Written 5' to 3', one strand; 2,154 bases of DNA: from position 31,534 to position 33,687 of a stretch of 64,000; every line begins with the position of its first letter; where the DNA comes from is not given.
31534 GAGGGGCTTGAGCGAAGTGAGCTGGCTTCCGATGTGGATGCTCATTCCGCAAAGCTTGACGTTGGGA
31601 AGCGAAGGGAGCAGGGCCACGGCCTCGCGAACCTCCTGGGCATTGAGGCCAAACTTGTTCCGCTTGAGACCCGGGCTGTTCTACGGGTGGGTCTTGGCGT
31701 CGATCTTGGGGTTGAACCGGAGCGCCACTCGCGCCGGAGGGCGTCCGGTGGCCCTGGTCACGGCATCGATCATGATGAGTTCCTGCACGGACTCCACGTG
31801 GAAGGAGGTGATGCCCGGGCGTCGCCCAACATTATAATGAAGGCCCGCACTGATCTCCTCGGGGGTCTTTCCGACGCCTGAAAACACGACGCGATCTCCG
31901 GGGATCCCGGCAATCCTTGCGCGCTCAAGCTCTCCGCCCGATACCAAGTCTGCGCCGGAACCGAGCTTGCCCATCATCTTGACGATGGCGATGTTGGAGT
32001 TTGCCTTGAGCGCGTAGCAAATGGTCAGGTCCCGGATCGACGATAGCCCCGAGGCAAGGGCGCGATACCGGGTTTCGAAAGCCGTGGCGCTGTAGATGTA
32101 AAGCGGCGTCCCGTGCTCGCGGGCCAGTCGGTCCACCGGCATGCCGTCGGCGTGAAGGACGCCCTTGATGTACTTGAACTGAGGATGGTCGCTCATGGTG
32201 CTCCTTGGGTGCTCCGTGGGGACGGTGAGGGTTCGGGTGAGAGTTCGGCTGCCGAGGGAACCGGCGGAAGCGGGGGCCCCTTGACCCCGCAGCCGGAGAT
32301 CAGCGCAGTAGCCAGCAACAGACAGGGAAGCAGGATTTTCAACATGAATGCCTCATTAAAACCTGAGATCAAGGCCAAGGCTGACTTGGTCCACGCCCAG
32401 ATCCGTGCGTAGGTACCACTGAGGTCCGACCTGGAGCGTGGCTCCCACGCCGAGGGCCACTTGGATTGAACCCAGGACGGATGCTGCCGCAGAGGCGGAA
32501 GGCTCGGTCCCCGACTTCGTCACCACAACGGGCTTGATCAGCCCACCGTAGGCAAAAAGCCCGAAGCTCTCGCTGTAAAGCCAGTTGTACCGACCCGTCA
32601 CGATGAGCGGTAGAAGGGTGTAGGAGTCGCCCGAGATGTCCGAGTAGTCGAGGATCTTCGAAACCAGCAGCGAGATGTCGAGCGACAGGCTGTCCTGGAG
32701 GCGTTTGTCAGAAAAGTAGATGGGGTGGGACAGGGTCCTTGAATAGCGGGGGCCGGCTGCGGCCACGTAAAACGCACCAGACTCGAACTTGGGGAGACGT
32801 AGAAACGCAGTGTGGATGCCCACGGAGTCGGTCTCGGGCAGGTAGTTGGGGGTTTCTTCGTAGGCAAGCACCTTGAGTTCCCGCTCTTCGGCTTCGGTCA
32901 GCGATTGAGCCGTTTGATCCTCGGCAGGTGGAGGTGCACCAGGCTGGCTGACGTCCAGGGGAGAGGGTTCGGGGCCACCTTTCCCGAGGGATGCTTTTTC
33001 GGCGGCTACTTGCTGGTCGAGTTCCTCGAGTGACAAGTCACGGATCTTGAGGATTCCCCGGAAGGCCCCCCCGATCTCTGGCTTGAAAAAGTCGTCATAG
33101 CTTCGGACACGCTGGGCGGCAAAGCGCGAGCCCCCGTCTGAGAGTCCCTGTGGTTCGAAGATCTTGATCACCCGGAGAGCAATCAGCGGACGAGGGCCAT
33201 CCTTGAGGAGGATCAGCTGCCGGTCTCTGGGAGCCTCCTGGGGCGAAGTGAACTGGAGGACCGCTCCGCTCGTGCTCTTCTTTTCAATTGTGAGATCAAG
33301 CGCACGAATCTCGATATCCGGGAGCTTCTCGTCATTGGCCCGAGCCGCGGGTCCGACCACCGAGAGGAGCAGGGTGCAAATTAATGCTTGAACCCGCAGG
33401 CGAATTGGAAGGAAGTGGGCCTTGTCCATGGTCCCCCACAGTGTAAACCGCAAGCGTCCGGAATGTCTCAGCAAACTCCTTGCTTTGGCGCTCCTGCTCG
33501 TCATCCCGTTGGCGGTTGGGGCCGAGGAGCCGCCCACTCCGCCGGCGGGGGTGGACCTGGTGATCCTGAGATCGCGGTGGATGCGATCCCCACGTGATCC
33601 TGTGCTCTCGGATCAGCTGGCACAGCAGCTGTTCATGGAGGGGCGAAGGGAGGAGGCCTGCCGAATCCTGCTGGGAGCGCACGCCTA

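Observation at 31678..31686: In-frame amber codon in lysA exactly at the conserved Tyr of the HP-Y-ISTG motif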

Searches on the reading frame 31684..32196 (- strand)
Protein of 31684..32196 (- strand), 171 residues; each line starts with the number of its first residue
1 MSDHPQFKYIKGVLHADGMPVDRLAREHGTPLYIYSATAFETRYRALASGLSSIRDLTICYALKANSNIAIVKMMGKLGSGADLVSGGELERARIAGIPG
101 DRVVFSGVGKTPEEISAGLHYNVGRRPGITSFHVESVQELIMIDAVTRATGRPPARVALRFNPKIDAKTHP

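Call 16: list_cluster_members(proteins=[P0010, window:31684-32196:-, P0001, P0002])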
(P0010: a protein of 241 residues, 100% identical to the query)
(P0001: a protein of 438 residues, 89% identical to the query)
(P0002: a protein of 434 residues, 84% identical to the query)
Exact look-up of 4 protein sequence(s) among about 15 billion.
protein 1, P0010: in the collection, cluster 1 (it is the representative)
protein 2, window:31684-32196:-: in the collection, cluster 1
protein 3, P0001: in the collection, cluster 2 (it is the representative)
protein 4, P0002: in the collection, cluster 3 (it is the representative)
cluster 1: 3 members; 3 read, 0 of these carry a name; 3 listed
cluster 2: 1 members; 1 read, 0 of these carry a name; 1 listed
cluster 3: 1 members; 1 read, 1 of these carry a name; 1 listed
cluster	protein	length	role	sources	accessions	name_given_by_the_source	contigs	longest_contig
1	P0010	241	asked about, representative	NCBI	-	-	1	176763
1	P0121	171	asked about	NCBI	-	-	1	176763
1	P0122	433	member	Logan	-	-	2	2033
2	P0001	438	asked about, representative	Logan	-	-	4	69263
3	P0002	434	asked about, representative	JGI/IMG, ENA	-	diaminopimelate decarboxylase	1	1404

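Call 18: find_encoding_contigs(protein=P0122, flank=3000, max_places=6)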
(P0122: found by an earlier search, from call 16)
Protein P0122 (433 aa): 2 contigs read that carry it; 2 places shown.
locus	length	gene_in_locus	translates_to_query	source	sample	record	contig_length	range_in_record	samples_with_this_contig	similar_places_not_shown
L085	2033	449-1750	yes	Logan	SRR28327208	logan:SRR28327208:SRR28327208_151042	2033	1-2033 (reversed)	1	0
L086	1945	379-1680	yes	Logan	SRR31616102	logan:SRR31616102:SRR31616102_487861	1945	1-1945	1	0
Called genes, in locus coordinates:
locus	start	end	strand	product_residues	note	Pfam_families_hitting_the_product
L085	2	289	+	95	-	?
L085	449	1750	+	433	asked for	PF00278:Orn_DAP_Arg_deC, PF02784:Orn_Arg_deC_N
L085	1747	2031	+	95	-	?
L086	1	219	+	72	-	?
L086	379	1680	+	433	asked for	PF00278:Orn_DAP_Arg_deC, PF02784:Orn_Arg_deC_N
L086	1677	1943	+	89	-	?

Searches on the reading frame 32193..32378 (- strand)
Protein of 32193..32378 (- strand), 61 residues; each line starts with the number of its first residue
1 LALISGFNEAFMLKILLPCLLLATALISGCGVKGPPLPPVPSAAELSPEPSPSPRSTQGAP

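Call 5: search_protein_families(library=ncbifam, proteins=[window:32193-32378:-])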
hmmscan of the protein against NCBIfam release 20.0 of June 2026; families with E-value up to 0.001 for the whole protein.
window:32193-32378:- (61 aa): 1 family
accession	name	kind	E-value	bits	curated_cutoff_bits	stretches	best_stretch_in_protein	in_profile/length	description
NF047847.2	SS_mature_LptM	equivalog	0.00024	21.1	27.7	1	12-39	1-29/31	LPS translocon maturation chaperone LptM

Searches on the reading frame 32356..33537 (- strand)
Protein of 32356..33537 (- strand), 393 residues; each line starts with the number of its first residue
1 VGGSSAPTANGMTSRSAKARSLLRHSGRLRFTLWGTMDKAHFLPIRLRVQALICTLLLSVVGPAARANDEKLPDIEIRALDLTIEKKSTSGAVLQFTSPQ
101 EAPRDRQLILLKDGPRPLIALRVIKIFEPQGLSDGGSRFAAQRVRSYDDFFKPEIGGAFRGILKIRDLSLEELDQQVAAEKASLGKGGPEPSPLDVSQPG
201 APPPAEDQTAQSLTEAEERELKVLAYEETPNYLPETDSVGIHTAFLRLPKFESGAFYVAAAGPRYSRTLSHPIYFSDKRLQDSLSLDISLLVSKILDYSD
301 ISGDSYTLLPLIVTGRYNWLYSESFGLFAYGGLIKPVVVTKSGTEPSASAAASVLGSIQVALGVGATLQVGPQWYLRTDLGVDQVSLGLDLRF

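Call 5: search_protein_families(library=ncbifam, proteins=[window:32356-33537:-])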
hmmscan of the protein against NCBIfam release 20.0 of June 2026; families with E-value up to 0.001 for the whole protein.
window:32356-33537:- (393 aa): 0 families

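Call 23: find_encoding_contigs(protein=window:32356-33537:-, flank=10000, max_places=8)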
Protein window:32356-33537:- (393 aa): no gene with exactly this product is on record in the collection.
